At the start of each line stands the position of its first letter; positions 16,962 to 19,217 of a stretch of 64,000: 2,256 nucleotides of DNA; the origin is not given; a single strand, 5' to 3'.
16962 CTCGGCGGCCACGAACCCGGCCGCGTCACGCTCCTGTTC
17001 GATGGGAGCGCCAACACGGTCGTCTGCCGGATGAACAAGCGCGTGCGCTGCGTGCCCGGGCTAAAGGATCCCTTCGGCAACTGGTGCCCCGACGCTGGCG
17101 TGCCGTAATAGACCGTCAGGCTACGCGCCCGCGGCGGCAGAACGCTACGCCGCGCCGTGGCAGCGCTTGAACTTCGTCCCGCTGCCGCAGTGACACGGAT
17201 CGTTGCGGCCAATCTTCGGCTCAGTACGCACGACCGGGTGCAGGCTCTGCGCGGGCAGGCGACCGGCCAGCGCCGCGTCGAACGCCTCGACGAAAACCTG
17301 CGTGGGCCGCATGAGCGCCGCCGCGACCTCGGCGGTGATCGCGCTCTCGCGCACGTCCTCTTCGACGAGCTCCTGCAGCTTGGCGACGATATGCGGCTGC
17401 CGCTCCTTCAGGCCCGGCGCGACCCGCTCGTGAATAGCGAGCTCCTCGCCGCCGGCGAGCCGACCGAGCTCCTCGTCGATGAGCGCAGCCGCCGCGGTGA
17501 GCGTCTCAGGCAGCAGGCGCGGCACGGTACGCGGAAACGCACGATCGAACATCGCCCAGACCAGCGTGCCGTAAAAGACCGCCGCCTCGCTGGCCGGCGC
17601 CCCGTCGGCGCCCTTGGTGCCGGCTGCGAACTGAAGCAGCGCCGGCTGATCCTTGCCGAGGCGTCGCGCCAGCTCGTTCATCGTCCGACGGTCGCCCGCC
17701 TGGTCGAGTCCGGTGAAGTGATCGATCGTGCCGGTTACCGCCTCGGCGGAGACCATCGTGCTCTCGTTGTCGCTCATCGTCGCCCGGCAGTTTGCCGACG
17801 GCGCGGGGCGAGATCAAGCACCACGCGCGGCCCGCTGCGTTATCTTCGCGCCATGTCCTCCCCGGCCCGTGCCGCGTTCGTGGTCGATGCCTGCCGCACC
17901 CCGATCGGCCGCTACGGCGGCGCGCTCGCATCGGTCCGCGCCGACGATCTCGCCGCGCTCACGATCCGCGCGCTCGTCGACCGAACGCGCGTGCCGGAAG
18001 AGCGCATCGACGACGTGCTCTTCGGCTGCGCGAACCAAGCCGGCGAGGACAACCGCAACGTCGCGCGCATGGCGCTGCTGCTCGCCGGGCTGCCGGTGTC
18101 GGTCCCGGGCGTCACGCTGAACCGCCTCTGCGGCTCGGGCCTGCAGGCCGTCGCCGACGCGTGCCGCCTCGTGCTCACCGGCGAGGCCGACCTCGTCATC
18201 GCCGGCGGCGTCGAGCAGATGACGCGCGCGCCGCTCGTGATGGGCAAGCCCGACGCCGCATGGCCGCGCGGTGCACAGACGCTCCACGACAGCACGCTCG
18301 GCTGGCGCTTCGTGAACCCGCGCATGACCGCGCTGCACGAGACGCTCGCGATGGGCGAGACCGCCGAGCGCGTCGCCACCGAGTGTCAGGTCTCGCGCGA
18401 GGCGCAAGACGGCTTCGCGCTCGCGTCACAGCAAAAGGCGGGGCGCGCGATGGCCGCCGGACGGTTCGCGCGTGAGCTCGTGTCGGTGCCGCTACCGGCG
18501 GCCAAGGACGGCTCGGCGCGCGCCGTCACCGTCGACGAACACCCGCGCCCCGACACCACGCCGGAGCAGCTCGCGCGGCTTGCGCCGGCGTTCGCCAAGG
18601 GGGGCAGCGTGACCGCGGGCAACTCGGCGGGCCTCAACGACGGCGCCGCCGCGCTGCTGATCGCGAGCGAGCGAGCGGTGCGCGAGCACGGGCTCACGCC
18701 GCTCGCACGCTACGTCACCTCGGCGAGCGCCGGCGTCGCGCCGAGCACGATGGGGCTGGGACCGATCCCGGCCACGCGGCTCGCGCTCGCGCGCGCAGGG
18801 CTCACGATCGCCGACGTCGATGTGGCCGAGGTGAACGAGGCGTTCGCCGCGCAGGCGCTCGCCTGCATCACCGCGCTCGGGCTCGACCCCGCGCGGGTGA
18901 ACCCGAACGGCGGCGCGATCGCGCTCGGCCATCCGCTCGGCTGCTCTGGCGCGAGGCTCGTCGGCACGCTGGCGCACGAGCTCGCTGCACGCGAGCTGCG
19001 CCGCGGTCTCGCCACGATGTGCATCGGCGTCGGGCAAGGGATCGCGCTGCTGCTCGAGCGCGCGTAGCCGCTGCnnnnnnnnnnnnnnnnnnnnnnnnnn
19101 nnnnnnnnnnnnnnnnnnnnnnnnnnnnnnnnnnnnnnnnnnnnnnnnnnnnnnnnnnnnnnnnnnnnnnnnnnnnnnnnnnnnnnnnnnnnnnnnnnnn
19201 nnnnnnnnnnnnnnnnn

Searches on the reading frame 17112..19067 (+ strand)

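Call 10: search_protein_families(library=pfam, proteins=[window:17112-19067:+], max_evalue=0.001)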
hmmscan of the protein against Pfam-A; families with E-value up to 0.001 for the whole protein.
window:17112-19067:+ (651 aa): 3 families
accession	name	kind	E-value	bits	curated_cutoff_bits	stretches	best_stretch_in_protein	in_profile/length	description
PF00108.29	Thiolase_N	-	3.6e-75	253.1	26.4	1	256-520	2-259/260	Thiolase, N-terminal domain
PF02803.24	Thiolase_C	-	1.2e-46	157.8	27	1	528-650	1-123/123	Thiolase, C-terminal domain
PF00109.32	ketoacyl-synt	-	5.4e-05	23.3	20.8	1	334-372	168-206/252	Beta-ketoacyl synthase, N-terminal domain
